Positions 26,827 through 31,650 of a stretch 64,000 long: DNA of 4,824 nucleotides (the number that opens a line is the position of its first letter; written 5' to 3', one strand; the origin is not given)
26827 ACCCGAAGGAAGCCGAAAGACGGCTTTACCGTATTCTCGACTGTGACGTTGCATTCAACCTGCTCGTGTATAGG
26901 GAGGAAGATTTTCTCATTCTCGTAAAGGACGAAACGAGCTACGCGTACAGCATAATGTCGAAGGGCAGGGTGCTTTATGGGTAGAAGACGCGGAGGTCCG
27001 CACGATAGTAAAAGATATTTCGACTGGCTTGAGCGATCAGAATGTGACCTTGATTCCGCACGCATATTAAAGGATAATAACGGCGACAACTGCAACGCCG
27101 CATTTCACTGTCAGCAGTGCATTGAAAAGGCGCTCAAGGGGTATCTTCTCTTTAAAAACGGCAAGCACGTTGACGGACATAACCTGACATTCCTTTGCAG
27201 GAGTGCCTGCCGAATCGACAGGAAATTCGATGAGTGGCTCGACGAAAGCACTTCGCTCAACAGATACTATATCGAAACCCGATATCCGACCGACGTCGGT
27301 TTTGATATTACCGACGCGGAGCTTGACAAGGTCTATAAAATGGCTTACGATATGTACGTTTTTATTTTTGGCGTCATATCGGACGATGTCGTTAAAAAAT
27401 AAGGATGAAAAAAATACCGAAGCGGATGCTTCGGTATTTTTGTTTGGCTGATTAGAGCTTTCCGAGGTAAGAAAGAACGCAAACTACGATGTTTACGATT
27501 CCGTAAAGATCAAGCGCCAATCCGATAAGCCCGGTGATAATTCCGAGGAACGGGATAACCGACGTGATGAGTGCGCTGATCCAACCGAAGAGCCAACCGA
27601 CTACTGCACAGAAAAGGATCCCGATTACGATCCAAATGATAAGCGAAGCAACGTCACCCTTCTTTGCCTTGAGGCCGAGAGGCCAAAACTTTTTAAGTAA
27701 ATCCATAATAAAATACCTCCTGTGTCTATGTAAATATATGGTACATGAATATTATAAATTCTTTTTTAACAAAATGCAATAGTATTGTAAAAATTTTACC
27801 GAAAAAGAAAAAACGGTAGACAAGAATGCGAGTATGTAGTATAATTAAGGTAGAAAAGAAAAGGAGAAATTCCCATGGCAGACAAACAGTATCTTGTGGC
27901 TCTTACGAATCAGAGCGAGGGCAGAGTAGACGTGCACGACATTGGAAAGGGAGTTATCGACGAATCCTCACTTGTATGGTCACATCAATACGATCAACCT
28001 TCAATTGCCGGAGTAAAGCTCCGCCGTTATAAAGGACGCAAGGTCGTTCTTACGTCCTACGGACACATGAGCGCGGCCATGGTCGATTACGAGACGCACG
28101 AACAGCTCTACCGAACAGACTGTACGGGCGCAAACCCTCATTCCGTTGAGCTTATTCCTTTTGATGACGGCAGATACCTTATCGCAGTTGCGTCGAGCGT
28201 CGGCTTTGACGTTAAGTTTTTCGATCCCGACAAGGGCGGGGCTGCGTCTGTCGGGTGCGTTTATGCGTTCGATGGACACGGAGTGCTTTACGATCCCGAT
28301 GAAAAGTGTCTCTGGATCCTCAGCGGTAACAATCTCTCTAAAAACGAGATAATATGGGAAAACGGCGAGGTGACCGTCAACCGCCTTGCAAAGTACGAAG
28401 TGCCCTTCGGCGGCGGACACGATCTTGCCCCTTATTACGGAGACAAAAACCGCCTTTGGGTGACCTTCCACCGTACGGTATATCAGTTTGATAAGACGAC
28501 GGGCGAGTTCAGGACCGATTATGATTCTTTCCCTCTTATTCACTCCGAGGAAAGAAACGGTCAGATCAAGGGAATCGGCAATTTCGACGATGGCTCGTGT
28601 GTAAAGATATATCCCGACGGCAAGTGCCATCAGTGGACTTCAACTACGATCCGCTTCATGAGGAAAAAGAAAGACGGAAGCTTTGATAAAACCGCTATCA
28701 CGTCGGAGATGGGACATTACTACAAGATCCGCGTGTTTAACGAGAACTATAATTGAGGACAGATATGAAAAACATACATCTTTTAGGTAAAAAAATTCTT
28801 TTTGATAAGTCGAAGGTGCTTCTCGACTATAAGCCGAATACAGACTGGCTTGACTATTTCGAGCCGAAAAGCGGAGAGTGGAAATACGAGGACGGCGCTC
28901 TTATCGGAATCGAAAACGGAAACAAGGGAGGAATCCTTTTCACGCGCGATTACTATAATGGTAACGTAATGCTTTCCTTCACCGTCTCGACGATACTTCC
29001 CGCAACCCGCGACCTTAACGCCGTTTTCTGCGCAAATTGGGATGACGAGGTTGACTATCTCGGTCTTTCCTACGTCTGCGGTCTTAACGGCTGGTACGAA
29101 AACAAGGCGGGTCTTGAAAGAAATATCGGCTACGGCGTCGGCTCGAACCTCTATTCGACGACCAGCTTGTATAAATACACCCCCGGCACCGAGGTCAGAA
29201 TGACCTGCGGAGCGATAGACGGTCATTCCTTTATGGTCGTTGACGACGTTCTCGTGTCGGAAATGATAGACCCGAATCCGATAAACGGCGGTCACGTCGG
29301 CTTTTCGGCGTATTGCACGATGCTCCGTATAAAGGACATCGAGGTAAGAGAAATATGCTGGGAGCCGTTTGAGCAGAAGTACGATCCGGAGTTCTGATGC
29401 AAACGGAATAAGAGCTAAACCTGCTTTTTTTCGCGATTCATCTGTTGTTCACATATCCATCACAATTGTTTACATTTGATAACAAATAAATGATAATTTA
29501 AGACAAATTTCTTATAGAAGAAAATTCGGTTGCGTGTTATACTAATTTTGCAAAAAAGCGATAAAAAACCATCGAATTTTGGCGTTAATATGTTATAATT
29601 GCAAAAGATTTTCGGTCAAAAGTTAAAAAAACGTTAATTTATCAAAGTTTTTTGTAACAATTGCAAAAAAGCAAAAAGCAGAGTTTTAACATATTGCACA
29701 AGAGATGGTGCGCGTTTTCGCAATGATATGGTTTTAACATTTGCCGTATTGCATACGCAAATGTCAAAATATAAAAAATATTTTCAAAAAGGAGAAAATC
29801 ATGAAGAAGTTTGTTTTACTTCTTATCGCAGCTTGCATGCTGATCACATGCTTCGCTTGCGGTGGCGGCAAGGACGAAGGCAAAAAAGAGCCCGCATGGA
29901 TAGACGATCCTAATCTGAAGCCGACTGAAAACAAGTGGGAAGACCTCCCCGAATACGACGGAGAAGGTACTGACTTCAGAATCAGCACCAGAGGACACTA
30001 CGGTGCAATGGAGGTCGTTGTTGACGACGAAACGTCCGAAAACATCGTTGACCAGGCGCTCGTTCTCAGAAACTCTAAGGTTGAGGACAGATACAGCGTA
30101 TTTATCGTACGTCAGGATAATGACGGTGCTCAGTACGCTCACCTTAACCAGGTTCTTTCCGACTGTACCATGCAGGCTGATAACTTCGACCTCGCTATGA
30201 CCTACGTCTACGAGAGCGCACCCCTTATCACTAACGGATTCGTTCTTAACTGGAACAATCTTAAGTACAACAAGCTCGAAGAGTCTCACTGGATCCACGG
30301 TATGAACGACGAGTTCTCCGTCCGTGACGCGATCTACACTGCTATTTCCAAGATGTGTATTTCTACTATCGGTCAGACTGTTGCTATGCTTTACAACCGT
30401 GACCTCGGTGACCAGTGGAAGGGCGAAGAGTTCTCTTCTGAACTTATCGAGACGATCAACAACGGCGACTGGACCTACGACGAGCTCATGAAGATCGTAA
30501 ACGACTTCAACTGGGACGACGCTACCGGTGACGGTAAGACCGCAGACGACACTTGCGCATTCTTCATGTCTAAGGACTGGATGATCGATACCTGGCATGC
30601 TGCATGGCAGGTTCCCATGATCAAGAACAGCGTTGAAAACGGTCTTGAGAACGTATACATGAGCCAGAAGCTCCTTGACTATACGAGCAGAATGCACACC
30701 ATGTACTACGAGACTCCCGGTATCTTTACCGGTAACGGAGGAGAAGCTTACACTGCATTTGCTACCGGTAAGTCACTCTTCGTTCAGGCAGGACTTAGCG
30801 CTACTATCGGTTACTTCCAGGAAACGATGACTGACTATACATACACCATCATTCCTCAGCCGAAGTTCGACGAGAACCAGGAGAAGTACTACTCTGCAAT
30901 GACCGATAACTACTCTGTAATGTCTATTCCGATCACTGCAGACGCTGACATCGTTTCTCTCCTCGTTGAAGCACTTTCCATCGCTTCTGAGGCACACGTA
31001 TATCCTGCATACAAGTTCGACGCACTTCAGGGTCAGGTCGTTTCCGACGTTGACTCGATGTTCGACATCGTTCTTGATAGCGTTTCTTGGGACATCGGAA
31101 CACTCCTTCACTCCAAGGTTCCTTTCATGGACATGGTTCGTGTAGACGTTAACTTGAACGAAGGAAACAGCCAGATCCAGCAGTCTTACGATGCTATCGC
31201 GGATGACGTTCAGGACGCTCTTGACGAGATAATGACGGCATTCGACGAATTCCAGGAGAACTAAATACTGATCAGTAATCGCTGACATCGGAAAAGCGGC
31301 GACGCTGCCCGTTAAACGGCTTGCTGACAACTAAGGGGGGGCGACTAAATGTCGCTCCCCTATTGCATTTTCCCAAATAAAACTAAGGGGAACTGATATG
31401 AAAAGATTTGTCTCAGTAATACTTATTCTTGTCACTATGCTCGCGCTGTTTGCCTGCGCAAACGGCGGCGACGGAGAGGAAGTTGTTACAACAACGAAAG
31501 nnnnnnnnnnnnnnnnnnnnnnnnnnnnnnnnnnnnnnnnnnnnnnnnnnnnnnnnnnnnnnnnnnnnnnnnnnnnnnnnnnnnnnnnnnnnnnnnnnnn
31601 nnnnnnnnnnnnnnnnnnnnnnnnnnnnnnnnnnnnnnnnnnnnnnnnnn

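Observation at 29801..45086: Eight-gene tandem array of DUF4091/GH123-like paralogues (five lipoproteins, three cytoplasmic) led by an orphan solute-binding lipoprotein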

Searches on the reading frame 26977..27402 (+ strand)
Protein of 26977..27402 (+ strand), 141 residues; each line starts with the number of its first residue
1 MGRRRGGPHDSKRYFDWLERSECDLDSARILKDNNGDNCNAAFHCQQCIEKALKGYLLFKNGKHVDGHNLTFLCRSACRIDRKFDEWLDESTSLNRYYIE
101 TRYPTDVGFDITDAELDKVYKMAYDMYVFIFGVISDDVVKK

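Call 7: search_protein_families(library=pfam, proteins=[window:26977-27402:+], max_evalue=0.001)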
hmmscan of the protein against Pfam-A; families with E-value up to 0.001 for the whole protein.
window:26977-27402:+ (141 aa): 1 family
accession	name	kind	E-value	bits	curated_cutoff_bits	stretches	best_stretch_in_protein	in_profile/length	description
PF05168.19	HEPN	-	8.3e-21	74.8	22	1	16-115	3-99/117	HEPN domain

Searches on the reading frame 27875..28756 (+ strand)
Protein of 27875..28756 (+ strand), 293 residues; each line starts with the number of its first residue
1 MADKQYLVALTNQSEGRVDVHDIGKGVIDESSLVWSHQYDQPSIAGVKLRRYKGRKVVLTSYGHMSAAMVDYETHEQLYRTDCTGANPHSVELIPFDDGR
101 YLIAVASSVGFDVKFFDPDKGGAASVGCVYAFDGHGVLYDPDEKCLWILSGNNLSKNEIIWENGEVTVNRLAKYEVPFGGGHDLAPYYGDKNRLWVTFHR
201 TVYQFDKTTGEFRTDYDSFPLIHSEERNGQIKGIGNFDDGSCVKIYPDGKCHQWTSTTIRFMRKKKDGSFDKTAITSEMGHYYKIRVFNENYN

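Call 7: search_protein_families(library=pfam, proteins=[window:27875-28756:+], max_evalue=0.001)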
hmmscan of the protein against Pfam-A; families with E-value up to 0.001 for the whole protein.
window:27875-28756:+ (293 aa): 1 family
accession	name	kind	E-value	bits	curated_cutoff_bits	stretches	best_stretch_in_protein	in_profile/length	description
PF20138.4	DUF6528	-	6.8e-10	38.8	23.5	1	52-210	90-251/327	Family of unknown function (DUF6528)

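Call 48: search_solved_structures(query=window:27875-28756:+, max_evalue=1)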
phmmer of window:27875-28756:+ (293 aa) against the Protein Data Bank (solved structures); distinct sequences matched with E-value up to 1: 4.
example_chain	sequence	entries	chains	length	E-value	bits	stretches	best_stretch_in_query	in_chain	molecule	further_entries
4r03_A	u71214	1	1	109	0.0026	20.1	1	150-218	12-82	Uncharacterized protein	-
6qro_A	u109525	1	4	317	0.3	13.3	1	49-123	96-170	Glutamine cyclotransferase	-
5eo6_A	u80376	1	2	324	0.8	11.9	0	178-242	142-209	Coproporphyrinogen oxidase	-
3mbt_A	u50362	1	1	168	0.84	11.9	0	100-159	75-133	Outer membrane lipoprotein blc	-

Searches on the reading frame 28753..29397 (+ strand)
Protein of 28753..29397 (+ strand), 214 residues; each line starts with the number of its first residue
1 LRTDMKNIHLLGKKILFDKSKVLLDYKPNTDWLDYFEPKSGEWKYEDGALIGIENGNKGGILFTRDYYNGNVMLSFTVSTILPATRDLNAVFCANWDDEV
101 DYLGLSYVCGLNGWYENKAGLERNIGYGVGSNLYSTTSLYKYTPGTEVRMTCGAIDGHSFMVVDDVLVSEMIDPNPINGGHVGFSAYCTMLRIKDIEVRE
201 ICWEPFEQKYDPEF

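Call 7: search_protein_families(library=pfam, proteins=[window:28753-29397:+], max_evalue=0.001)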
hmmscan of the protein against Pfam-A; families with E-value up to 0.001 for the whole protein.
window:28753-29397:+ (214 aa): 0 families

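Call 50: search_solved_structures(query=window:28765-29397:+, max_evalue=1)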
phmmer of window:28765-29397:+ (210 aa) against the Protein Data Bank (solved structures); distinct sequences matched with E-value up to 1: 0.
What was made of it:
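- Tried and rejected: The PDB gave nothing for either gene (calls 48, 50).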

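Call 72: find_homologous_proteins(query=window:28765-29397:+)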
Query window:28765-29397:+ (210 aa): 804 proteins with E <= 0.001 among 849 candidates; the best 120 are listed.
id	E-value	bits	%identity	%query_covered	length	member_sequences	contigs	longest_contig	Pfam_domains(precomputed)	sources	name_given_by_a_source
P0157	2.4e-140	484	98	100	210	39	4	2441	-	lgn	-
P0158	2.1e-123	428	86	100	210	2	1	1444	-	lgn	-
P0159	4.0e-115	401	81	100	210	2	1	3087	-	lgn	-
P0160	1.2e-114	400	80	100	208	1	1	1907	PF06439.19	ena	-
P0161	1.5e-114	399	81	100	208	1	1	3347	-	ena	-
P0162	1.2e-111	390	79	100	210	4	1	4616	-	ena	-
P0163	4.2e-109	381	78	100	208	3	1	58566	-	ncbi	-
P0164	4.2e-109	381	77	100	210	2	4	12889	-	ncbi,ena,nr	ncbi:MAG: hypothetical protein J6K44_07300 [Clostridia bacterium]|nr:hypothetical protein [Clostridi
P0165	1.9e-108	379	77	100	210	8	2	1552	-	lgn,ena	-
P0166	2.4e-107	376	77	100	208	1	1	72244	-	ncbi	-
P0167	1.9e-106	373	77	100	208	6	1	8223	-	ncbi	-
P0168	2.0e-106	373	77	100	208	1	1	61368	-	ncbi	-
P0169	3.6e-106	372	78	100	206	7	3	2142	-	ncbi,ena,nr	ncbi:MAG: hypothetical protein J6B55_00055 [Clostridia bacterium]|nr:hypothetical protein [Clostridi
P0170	1.7e-105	370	78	100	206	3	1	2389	-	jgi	jgi:hypothetical protein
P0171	1.5e-103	363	75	100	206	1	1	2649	PF06439.19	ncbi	-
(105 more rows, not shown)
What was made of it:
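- Tried and rejected: The DUF1080-like gene is a widespread, highly conserved protein of about 208 aa (804 relatives, about 70% identity; call 72).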

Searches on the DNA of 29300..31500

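Call 67: search_rna_families(source=window, start=29300, end=31500, threshold=evalue, max_evalue=1)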
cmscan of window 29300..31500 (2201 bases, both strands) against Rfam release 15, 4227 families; matches with E-value up to 1: 2.
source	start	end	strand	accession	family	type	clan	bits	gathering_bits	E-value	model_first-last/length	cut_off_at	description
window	29699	29826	+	RF02578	tsr25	Gene; sRNA;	-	18.1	63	0.6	1-181/181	no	S. aureus tsr25 small RNA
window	29683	29819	+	RF02778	FdoG1_thermometer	Cis-reg; thermoregulator;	-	17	50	0.27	1-193/193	no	FdoG-1 5' UTR thermometer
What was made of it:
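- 29398..29800 (+): Conserved AT-rich promoter/leader region upstream of G1. It holds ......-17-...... at 29469-29497 and a palindrome at 29732-29769. No Rfam family matched (call 67).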
